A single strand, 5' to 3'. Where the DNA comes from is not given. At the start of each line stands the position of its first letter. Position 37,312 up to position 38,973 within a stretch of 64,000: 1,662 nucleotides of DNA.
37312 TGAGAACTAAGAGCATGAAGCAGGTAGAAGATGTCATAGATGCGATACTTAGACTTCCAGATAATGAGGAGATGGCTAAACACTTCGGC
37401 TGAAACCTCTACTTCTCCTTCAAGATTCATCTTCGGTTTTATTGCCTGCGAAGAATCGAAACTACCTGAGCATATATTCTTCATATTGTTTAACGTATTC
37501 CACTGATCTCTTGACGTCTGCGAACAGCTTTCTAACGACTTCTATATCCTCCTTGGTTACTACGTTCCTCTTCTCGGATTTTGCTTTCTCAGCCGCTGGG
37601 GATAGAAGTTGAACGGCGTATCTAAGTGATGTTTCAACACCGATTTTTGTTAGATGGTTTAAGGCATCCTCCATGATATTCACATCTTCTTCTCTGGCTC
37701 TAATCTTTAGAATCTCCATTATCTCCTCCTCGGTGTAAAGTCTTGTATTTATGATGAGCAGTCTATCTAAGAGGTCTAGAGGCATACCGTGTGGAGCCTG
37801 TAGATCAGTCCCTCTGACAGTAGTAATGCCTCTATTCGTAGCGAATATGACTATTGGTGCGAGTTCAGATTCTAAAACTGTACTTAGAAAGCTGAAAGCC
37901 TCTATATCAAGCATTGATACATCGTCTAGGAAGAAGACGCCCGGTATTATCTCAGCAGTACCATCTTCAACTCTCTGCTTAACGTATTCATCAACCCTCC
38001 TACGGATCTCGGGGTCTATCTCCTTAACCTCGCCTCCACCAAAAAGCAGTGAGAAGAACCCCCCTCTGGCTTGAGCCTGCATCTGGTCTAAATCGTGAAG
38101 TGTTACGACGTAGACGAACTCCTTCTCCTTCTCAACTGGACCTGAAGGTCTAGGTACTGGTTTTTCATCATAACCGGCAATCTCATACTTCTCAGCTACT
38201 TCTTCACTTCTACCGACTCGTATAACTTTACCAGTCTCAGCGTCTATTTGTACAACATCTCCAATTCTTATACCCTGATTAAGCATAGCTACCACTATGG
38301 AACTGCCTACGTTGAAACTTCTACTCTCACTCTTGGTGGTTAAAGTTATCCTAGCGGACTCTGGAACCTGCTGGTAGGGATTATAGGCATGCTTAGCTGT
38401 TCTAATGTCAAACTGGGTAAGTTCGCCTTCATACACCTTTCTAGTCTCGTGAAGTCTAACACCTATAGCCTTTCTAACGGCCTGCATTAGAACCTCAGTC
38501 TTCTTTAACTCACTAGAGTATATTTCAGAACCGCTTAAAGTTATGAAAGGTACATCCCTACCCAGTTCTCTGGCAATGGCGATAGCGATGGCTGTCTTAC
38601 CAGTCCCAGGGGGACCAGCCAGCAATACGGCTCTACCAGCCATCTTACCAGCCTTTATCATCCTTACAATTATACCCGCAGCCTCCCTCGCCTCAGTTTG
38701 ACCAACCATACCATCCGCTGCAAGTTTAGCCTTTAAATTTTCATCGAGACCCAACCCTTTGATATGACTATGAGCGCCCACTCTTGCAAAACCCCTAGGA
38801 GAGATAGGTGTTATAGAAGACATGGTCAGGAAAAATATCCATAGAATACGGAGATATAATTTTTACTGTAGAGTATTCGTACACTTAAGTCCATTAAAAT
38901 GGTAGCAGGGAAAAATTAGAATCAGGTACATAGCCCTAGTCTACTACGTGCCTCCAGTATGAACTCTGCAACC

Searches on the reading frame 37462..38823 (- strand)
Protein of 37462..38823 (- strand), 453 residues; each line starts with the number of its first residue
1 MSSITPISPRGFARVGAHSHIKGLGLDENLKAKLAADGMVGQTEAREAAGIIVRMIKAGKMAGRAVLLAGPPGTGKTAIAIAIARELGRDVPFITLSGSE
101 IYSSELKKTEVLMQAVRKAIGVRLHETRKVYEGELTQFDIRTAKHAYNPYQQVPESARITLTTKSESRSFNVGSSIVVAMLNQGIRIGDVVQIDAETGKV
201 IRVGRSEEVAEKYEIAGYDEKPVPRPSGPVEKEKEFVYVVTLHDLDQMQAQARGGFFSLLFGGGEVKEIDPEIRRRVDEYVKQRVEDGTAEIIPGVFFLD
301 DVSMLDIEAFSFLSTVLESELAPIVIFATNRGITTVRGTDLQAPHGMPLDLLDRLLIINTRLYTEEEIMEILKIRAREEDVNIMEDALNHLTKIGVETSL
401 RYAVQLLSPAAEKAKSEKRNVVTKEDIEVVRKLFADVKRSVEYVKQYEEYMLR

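Call 97: search_protein_families(library=pfam, proteins=[window:37462-38823:-], max_evalue=0.0001)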
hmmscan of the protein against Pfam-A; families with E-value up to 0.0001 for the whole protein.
window:37462-38823:- (453 aa): 8 families
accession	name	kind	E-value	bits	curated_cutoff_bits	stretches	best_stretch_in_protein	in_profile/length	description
PF06068.19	TIP49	-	5.5e-141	470.2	23.8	1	14-366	1-347/347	TIP49 P-loop domain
PF17856.7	TIP49_C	-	2.4e-24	85.7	24.5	1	371-436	1-66/66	TIP49 AAA-lid domain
PF00004.35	AAA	-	6.5e-11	43.2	21.2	1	66-116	1-49/131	ATPase family associated with various cellular activities (AAA)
PF05496.18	RuvB_N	-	2.3e-07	31.2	27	1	38-91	8-61/159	Holliday junction DNA helicase RuvB P-loop domain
PF13191.12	AAA_16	-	5.5e-07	30.7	32.6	1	61-318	24-157/167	AAA ATPase domain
PF03796.21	DnaB_C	-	2e-05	24.5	27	1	59-154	15-103/255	DnaB-like helicase C terminal domain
PF13401.12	AAA_22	-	2.5e-05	25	27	0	64-126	6-64/130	AAA domain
PF07728.20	AAA_5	-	2.5e-05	24.7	22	0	66-106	2-42/139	AAA domain (dynein-related subfamily)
